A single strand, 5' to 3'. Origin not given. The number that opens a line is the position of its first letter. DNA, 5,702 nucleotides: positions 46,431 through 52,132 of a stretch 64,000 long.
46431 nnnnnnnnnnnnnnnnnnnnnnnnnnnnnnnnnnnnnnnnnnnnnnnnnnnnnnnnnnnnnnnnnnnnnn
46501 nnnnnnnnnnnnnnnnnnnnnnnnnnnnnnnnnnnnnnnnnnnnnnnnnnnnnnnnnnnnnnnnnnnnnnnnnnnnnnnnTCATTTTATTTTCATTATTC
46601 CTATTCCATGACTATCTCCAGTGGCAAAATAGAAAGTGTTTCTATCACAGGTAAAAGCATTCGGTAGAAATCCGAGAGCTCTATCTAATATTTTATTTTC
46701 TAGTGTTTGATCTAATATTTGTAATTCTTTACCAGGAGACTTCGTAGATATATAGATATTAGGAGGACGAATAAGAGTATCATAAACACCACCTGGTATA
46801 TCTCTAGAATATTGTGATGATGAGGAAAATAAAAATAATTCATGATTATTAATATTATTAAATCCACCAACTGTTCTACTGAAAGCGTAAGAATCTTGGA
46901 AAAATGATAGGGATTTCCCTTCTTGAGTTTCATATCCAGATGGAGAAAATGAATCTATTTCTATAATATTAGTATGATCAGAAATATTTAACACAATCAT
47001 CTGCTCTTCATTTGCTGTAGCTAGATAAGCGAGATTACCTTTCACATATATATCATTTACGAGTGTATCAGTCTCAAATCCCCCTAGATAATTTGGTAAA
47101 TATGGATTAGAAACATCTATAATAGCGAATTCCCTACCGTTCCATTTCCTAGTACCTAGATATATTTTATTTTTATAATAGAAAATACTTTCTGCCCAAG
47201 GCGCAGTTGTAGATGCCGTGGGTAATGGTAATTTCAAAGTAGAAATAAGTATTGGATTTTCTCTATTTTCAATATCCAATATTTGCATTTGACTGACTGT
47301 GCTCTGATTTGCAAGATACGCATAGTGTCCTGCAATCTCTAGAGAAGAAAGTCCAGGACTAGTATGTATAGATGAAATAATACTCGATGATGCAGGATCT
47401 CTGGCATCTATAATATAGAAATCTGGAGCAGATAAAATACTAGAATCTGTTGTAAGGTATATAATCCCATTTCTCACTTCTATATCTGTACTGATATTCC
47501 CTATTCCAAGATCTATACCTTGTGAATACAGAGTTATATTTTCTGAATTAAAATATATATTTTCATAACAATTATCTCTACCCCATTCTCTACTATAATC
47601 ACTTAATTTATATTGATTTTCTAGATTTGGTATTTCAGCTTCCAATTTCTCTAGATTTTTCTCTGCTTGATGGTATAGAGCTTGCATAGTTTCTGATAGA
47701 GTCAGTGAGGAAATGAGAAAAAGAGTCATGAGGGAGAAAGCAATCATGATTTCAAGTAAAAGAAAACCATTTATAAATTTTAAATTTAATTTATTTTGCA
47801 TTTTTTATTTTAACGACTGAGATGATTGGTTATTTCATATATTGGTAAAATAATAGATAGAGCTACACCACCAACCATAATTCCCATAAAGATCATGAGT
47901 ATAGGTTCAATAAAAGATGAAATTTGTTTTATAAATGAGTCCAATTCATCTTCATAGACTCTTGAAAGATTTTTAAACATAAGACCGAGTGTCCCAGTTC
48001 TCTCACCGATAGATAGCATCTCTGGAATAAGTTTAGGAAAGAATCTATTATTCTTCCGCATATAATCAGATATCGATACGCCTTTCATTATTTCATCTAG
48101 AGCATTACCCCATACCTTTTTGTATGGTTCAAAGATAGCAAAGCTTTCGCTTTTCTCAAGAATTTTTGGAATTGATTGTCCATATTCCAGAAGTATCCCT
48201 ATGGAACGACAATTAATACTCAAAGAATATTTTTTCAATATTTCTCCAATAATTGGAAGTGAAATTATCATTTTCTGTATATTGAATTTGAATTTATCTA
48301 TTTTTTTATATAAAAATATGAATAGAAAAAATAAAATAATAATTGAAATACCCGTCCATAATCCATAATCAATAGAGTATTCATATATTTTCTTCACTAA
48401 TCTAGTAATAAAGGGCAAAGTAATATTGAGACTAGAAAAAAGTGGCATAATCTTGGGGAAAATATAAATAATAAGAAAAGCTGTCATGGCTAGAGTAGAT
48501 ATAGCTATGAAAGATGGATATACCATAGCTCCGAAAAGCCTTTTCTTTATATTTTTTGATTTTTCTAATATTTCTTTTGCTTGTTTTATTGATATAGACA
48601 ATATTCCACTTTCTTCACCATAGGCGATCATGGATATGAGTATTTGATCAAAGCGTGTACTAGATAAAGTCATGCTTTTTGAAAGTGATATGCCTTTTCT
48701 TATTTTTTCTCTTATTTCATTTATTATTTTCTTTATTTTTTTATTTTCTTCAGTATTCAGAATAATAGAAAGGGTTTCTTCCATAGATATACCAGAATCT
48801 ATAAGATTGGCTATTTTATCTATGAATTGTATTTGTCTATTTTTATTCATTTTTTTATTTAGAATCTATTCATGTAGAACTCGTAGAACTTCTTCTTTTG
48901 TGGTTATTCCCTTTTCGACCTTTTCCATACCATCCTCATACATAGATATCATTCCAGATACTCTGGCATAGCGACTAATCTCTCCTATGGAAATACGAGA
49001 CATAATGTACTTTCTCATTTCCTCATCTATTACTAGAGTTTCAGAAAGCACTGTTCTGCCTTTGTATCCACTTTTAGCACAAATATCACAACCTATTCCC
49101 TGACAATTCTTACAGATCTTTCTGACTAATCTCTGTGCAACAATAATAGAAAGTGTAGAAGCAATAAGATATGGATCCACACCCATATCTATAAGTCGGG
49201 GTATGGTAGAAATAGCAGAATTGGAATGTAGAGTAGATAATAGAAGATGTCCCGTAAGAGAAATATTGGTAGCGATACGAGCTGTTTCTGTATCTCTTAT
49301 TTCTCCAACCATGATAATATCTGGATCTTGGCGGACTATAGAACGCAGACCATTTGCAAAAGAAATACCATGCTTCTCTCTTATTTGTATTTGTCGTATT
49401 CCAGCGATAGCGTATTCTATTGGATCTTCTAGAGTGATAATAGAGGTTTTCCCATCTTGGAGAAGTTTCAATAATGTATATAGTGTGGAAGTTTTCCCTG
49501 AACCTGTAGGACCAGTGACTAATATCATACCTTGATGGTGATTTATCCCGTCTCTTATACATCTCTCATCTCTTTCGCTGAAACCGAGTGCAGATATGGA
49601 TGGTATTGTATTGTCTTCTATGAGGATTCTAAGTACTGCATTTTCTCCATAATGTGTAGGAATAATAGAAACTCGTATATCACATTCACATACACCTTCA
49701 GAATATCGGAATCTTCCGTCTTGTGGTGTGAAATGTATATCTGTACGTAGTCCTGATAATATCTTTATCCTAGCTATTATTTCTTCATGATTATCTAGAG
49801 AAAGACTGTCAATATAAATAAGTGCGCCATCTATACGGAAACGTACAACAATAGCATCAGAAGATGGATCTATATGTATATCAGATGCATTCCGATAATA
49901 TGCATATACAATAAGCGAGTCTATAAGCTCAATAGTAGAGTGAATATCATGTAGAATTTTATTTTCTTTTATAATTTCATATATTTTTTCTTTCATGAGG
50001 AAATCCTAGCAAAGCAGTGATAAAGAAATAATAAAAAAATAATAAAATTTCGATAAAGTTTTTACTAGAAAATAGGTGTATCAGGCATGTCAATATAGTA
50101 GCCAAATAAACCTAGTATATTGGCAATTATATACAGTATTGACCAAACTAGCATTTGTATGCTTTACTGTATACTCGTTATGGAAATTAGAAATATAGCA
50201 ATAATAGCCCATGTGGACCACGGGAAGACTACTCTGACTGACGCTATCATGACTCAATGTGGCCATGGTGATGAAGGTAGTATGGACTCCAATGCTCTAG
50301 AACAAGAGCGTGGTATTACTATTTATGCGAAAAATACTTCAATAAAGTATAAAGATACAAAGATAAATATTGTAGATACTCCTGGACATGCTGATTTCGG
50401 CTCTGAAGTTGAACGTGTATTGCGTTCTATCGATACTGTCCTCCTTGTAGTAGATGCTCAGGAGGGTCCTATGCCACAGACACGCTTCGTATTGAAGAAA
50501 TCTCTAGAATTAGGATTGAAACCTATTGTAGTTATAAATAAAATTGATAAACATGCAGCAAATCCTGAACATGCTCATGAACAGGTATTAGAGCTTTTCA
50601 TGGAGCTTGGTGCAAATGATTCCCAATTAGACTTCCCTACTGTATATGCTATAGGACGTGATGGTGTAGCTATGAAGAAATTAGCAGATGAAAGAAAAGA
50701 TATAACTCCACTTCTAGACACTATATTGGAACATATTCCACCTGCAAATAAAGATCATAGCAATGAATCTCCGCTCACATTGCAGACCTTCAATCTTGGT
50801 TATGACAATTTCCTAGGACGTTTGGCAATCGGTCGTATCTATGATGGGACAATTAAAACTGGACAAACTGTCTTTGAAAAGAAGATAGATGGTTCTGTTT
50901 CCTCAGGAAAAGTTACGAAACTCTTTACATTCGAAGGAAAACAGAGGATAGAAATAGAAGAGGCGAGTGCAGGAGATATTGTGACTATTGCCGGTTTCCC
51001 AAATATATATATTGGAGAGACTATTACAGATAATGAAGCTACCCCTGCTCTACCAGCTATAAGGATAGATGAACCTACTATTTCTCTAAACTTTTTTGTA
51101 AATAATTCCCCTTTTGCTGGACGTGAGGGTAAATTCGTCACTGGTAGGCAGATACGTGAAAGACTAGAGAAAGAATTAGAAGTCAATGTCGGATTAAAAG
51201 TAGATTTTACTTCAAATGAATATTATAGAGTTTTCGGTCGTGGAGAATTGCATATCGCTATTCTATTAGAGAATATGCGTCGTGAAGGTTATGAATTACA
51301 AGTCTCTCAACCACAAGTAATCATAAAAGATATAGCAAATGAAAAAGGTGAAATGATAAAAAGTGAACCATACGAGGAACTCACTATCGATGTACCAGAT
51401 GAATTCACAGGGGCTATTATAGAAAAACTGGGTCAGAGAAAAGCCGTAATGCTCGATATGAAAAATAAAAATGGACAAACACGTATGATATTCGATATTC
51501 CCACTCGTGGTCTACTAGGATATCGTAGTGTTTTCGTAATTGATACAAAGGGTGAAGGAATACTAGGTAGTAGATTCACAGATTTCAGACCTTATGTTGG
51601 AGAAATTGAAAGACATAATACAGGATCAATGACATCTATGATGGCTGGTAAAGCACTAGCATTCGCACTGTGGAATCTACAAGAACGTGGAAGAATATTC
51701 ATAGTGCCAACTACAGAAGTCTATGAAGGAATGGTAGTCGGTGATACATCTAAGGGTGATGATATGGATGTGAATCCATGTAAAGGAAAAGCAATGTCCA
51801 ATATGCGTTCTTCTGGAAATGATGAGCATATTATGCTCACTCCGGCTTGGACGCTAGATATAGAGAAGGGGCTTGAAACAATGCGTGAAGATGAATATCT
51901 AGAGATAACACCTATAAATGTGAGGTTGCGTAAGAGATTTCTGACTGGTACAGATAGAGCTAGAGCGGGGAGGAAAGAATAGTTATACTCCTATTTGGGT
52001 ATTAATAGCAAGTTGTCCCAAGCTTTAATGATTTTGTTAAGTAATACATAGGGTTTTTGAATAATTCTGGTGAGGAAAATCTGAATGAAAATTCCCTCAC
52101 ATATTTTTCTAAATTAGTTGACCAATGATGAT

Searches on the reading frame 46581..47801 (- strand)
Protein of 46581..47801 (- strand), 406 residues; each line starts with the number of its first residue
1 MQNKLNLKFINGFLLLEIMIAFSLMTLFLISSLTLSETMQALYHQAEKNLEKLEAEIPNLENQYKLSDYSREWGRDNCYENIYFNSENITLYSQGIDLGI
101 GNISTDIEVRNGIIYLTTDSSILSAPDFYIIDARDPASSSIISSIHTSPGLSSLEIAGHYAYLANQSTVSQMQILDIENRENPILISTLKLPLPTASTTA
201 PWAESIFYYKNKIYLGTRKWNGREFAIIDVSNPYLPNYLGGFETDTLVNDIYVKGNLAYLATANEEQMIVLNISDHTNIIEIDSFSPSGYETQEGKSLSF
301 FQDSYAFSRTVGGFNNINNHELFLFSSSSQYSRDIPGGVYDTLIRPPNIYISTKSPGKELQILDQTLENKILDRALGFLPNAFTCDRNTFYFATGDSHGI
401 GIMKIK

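Call 100: search_protein_families(library=pfam, proteins=[window:46581-47801:-], max_evalue=0.001)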
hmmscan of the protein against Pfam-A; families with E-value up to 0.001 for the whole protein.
window:46581-47801:- (406 aa): 1 family
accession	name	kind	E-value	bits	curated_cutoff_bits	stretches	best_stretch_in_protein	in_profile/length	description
PF08309.17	LVIVD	-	2.5e-09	36.8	20.2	0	249-285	5-40/42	LVIVD repeat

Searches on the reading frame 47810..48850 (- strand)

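Call 100: search_protein_families(library=pfam, proteins=[window:47810-48850:-], max_evalue=0.001)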
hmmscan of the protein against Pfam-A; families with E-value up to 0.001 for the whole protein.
window:47810-48850:- (346 aa): 1 family
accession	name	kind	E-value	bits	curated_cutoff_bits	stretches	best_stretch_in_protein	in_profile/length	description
PF00482.28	T2SSF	-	3.8e-44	150.1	25.2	2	9-132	1-125/125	Type II secretion system (T2SS), protein F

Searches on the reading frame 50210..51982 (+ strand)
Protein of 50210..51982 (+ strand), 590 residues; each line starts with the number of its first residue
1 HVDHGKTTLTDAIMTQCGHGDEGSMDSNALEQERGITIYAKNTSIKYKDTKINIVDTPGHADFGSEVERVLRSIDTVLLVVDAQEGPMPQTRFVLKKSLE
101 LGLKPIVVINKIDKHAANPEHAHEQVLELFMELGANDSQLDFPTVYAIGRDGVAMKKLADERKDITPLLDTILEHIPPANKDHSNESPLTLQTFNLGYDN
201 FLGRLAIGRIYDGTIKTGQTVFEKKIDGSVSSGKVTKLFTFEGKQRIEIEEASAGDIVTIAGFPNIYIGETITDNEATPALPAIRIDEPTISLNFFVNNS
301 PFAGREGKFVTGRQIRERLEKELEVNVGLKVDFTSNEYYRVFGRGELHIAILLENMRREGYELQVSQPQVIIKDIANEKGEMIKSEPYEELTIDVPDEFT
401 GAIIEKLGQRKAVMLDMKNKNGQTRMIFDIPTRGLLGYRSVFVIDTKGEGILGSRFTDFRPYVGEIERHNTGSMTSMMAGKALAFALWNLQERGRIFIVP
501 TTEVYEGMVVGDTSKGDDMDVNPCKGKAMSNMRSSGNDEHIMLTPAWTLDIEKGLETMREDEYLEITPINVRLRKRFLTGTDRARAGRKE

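Call 82: list_cluster_members(proteins=[P0006, P0081, P0021, P0011, P0003, P0018, P0015, window:50210-51979:+, L014:8076-10571:+, window:57137-58396:+])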
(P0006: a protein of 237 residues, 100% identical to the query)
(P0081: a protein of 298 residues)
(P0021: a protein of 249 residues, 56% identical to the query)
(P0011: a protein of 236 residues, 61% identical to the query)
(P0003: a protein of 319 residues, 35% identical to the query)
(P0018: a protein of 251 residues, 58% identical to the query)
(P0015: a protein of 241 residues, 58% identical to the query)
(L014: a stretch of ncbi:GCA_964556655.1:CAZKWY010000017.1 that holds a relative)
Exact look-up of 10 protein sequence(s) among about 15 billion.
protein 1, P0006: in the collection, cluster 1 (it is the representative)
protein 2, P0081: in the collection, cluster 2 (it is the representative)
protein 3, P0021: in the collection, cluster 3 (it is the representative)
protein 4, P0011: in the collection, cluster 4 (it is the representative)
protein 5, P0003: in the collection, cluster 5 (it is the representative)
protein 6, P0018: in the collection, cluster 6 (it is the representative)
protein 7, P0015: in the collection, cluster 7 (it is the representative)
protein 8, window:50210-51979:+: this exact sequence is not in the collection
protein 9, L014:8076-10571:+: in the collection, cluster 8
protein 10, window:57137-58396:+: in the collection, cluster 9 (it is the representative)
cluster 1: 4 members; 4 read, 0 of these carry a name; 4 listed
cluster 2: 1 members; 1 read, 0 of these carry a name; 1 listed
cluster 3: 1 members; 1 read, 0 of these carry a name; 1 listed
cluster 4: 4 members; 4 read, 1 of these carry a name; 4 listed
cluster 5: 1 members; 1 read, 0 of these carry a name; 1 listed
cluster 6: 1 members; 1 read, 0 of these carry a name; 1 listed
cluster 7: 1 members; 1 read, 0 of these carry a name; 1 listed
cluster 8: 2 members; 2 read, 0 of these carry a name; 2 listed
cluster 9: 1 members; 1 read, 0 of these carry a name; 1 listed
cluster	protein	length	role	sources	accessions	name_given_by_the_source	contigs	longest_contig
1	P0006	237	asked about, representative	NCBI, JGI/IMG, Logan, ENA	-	-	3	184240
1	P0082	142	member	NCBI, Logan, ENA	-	-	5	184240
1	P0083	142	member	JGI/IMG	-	-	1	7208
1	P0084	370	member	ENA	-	-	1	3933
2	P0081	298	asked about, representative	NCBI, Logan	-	-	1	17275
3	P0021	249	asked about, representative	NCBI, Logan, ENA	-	-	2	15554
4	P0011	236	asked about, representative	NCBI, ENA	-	-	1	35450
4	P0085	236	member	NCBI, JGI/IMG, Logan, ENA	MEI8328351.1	MAG: hypothetical protein WCG02_04445 [Candidatus Taylorbacteria bacterium]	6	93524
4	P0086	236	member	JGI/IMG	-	-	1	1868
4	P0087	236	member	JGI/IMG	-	-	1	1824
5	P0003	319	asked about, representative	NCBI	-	-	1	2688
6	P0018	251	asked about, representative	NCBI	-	-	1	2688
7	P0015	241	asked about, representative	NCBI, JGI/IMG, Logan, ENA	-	-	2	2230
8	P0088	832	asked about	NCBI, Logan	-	-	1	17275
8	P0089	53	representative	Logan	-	-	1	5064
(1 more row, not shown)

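Call 100: search_protein_families(library=pfam, proteins=[window:50210-51982:+], max_evalue=0.001)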
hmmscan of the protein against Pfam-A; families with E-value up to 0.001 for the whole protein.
window:50210-51982:+ (590 aa): 7 families
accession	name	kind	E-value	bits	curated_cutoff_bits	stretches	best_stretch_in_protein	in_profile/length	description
PF00009.33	GTP_EFTU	-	2.3e-48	164.7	26.5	1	1-177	11-187/188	Elongation factor Tu GTP binding domain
PF21018.2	BipA_C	-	1.7e-38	131.2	23.8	1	471-579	1-109/110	TypA/BipA C-terminal domain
PF00679.30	EFG_C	-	1.9e-19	69.9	27.9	1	385-466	3-85/89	Elongation factor G C-terminus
PF03144.31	GTP_EFTU_D2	-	3.8e-13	50.1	30.3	1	203-273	1-73/73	Elongation factor Tu domain 2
PF22042.2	EF-G_D2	-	9.6e-10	38.9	27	1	194-274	7-83/84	Elongation factor G domain 2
PF01926.29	MMR_HSR1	-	6.1e-08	33.2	21.9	1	4-111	10-113/113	50S ribosome-binding GTPase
PF02421.24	FeoB_N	-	2.2e-05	24.5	27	1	35-128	32-131/156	Ferrous iron transport protein B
